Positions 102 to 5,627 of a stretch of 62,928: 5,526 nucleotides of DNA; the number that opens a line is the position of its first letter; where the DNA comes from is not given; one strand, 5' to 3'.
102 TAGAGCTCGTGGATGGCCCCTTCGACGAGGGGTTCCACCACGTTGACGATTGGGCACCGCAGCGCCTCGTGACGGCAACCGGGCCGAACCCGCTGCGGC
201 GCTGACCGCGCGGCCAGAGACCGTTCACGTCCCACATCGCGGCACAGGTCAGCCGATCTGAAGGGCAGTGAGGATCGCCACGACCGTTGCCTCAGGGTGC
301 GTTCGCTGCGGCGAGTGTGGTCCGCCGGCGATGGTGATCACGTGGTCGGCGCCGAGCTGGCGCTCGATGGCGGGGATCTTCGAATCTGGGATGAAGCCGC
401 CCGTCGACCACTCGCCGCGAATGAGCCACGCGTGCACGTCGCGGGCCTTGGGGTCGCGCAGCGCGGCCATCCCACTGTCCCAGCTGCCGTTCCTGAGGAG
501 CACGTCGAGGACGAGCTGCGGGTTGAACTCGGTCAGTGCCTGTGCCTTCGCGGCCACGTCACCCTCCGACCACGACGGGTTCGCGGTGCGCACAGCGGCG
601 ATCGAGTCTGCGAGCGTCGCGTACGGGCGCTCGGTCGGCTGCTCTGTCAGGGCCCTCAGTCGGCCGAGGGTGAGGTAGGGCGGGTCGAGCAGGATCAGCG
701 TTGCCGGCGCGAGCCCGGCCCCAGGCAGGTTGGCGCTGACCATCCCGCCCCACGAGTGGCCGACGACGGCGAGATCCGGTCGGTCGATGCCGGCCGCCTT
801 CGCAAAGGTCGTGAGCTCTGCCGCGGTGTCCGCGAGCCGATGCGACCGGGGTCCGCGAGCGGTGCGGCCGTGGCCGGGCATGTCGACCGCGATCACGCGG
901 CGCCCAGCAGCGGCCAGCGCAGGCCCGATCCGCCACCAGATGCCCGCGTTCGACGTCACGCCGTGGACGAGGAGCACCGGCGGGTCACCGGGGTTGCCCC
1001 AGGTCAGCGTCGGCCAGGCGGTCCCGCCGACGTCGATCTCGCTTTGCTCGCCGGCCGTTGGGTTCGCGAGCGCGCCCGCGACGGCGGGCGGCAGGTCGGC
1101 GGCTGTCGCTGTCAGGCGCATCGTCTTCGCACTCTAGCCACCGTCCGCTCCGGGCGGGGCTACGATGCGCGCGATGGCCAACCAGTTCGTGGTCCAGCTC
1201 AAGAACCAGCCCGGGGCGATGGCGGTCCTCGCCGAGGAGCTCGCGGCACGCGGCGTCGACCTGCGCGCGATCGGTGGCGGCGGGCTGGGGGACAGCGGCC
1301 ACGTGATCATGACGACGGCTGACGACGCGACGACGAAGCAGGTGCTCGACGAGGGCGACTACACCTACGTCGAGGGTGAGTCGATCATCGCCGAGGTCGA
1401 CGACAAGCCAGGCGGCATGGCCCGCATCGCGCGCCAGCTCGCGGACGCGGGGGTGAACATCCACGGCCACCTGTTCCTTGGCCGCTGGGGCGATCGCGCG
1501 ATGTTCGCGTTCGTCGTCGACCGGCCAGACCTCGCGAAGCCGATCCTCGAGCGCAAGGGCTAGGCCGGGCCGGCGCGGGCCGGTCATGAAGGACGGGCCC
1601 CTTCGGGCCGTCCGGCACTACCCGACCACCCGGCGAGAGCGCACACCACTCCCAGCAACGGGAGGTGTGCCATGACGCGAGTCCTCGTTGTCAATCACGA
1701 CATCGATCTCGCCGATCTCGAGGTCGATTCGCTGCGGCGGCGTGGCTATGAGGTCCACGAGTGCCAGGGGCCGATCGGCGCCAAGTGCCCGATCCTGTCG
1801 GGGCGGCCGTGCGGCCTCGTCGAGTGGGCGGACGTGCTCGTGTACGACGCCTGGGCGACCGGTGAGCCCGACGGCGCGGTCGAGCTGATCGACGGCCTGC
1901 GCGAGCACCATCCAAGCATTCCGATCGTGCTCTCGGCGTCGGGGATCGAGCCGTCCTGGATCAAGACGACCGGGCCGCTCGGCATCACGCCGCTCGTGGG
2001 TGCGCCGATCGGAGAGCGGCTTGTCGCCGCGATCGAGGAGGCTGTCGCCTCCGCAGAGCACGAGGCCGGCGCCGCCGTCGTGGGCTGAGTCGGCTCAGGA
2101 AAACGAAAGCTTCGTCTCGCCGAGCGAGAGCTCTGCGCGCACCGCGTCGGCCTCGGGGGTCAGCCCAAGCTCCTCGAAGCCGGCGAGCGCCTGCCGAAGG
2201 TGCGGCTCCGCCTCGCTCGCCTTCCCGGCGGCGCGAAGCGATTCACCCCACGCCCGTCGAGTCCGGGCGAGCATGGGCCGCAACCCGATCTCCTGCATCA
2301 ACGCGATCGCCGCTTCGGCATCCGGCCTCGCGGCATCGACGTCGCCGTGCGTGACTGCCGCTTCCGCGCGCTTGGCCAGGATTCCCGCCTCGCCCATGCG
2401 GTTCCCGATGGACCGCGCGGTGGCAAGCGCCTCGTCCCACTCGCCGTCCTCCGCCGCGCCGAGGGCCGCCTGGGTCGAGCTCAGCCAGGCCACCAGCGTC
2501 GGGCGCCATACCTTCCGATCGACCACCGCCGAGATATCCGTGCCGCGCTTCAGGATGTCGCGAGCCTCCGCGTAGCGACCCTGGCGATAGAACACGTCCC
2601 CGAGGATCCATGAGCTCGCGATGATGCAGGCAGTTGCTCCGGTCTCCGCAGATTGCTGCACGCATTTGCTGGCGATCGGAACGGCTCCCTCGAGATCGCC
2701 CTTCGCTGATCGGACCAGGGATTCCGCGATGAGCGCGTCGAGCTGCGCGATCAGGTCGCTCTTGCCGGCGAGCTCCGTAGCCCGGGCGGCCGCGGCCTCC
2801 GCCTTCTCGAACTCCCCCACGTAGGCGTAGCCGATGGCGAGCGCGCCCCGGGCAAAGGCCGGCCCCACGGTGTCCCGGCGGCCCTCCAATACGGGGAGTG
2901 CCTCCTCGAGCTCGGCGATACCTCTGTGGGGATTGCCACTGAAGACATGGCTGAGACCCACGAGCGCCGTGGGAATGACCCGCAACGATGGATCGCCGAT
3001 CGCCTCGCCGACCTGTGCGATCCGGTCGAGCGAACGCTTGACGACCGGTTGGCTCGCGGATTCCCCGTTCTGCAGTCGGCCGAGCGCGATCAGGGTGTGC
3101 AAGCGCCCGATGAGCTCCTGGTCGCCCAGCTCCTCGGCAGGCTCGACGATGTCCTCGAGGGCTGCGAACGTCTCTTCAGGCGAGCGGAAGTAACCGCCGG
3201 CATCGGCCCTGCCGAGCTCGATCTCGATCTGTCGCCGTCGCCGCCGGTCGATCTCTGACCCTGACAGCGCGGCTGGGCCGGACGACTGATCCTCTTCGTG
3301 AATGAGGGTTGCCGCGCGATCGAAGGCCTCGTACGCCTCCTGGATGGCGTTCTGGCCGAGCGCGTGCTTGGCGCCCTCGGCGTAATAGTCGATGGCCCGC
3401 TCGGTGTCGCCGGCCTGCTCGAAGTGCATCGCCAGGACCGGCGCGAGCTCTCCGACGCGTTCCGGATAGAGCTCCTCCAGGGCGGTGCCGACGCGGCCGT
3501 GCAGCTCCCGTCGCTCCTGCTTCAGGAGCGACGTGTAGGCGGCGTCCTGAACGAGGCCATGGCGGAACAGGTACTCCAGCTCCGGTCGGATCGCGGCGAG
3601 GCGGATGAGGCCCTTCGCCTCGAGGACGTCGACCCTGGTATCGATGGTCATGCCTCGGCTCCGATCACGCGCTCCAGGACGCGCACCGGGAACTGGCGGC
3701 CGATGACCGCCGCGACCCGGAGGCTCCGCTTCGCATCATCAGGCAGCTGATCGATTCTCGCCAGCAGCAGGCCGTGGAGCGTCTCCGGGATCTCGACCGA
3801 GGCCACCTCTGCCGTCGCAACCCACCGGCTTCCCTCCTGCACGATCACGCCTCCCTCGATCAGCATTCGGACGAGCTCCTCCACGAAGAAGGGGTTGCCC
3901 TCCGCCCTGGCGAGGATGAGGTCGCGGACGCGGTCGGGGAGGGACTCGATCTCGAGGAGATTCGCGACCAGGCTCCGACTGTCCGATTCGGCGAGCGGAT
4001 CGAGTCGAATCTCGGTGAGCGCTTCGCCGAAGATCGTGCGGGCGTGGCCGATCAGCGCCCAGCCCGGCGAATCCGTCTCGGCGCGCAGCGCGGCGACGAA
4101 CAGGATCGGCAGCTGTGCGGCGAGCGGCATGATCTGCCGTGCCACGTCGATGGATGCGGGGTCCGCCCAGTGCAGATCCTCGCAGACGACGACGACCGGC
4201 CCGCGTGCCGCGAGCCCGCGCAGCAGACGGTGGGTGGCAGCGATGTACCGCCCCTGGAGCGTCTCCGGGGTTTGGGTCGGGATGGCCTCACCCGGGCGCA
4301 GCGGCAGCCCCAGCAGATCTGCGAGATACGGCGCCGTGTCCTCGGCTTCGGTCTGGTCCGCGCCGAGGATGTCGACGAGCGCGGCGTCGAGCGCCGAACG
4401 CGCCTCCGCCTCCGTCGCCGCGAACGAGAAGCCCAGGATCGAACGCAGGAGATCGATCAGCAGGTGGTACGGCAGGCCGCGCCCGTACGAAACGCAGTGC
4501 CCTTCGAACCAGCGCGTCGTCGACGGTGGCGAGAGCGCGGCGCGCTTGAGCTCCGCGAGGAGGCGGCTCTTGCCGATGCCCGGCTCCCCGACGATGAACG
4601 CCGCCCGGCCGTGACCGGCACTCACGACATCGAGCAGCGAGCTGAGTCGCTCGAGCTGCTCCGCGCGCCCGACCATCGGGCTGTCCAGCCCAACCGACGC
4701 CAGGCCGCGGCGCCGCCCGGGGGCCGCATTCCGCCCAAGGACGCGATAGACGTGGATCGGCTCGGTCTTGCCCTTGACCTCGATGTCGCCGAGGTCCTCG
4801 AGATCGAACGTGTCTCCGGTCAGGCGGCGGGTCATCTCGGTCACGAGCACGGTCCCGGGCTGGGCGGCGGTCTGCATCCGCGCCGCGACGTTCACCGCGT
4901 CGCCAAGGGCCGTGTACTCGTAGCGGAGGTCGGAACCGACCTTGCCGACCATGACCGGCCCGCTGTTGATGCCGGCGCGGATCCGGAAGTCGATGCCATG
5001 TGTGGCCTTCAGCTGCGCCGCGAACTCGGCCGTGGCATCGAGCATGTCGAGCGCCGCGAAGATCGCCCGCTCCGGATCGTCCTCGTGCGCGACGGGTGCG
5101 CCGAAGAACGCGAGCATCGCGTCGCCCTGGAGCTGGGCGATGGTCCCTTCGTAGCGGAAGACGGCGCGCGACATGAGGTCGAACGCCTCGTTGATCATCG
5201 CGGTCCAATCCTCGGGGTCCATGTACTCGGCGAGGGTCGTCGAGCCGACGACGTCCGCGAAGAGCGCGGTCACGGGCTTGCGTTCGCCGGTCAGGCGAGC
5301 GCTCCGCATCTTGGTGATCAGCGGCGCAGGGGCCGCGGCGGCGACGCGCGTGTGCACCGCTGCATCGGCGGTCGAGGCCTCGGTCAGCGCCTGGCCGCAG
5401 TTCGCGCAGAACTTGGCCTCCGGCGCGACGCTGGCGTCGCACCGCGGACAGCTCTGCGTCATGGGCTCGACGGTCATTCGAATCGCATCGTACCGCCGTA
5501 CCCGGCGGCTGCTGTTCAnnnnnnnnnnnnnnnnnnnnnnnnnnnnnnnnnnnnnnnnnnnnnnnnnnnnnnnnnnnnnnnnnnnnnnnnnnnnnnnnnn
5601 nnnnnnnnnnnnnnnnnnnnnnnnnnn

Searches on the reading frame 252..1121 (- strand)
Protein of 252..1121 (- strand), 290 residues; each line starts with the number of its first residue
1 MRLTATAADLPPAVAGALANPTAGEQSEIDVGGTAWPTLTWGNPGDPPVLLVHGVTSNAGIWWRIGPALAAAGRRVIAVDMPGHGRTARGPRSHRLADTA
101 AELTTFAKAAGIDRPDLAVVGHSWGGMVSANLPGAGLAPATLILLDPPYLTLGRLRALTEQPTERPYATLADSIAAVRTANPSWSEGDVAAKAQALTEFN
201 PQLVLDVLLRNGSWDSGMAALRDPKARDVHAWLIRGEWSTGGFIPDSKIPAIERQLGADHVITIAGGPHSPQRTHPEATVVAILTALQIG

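Call 75: search_protein_families(library=pfam, proteins=[window:252-1121:-], max_evalue=0.0001)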
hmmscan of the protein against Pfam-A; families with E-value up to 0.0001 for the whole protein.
window:252-1121:- (290 aa): 3 families
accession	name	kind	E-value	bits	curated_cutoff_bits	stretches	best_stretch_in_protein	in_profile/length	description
PF00561.26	Abhydrolase_1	-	1.4e-19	71.1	25.8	1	47-132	1-86/245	alpha/beta hydrolase fold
PF12697.13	Abhydrolase_6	-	5.1e-19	70.2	26.3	1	49-280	1-215/217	Alpha/beta hydrolase family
PF12146.15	Hydrolase_4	-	2.1e-11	44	27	1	49-132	7-93/239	Serine aminopeptidase, S33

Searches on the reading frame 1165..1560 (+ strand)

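Call 75: search_protein_families(library=pfam, proteins=[window:1165-1560:+], max_evalue=0.0001)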
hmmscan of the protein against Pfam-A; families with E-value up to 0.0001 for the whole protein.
window:1165-1560:+ (132 aa): 3 families
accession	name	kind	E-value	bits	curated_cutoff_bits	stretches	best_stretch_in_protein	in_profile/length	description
PF01842.31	ACT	-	3.4e-11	43.2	27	1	74-101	3-30/66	ACT domain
PF22629.2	ACT_AHAS_ss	-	6.5e-08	33.1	27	0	77-120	4-48/67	AHAS small subunit-like ACT domain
PF19571.5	ACT_8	-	5.9e-07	29.8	23.5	0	3-74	67-138/141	ACT domain pair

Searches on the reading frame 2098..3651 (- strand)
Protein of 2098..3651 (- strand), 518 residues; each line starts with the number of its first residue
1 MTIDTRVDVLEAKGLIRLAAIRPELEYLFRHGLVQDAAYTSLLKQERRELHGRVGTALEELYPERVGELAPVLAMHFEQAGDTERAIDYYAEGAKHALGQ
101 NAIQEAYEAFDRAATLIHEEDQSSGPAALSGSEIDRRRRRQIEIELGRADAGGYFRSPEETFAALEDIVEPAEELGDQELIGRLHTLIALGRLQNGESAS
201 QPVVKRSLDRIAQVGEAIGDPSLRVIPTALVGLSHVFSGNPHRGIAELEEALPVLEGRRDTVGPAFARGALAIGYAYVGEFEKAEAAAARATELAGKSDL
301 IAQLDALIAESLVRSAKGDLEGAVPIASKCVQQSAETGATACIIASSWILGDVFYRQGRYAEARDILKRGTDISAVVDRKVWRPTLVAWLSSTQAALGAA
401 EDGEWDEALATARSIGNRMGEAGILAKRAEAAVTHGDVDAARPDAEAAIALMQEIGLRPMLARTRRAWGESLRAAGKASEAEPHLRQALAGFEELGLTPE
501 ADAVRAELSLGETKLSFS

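Call 75: search_protein_families(library=pfam, proteins=[window:2098-3651:-], max_evalue=0.0001)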
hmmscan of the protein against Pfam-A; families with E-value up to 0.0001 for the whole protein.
window:2098-3651:- (518 aa): 5 families
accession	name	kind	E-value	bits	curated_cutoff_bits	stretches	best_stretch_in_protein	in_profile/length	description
PF13424.12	TPR_12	-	7e-18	65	30.1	1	428-494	9-77/77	Tetratricopeptide repeat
PF13428.12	TPR_14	-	2.1e-09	37.6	23.5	0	349-371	6-28/44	Tetratricopeptide repeat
PF17874.7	TPR_MalT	-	3.6e-09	36.8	45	1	234-411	10-183/336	MalT-like TPR region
PF07719.23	TPR_2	-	1.5e-08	34.6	27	0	350-369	7-26/34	Tetratricopeptide repeat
PF13432.12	TPR_16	-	6.8e-07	30.1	32.7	0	347-369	34-56/65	Tetratricopeptide repeat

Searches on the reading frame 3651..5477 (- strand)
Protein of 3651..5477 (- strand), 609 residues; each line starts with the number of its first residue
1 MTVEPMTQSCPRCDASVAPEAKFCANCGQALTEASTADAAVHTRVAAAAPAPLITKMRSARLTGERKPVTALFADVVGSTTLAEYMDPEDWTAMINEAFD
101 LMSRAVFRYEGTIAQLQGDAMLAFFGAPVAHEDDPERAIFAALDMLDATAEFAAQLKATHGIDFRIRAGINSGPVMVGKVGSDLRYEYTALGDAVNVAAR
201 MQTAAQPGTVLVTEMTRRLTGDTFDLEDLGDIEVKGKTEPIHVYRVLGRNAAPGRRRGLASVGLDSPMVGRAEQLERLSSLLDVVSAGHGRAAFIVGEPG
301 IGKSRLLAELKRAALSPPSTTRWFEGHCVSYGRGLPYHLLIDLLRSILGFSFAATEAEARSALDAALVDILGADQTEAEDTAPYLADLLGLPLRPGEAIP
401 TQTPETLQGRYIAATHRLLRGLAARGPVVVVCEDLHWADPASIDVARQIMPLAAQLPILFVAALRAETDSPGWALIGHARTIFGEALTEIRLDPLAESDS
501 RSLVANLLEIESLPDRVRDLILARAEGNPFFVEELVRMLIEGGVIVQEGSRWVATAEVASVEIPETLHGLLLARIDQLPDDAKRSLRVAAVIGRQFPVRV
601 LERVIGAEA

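Call 75: search_protein_families(library=pfam, proteins=[window:3651-5477:-], max_evalue=0.0001)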
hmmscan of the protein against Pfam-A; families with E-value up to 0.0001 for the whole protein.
window:3651-5477:- (609 aa): 5 families
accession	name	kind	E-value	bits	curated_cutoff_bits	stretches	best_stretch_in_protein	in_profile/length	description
PF13191.12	AAA_16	-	9e-28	98.3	32.6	1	268-461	2-167/167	AAA ATPase domain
PF00211.25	Guanylate_cyc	-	2.1e-27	96.3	21.9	1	67-240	7-176/183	Adenylate and Guanylate cyclase catalytic domain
PF13248.11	Zn_ribbon_3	-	5.2e-07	29.4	27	1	7-29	2-24/26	zinc-ribbon domain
PF13240.11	Zn_Ribbon_1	-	2.2e-05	24.5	25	1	10-30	2-22/23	zinc-ribbon domain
PF12773.13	DZR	-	6e-05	23.6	27.3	1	8-28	25-45/45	Double zinc ribbon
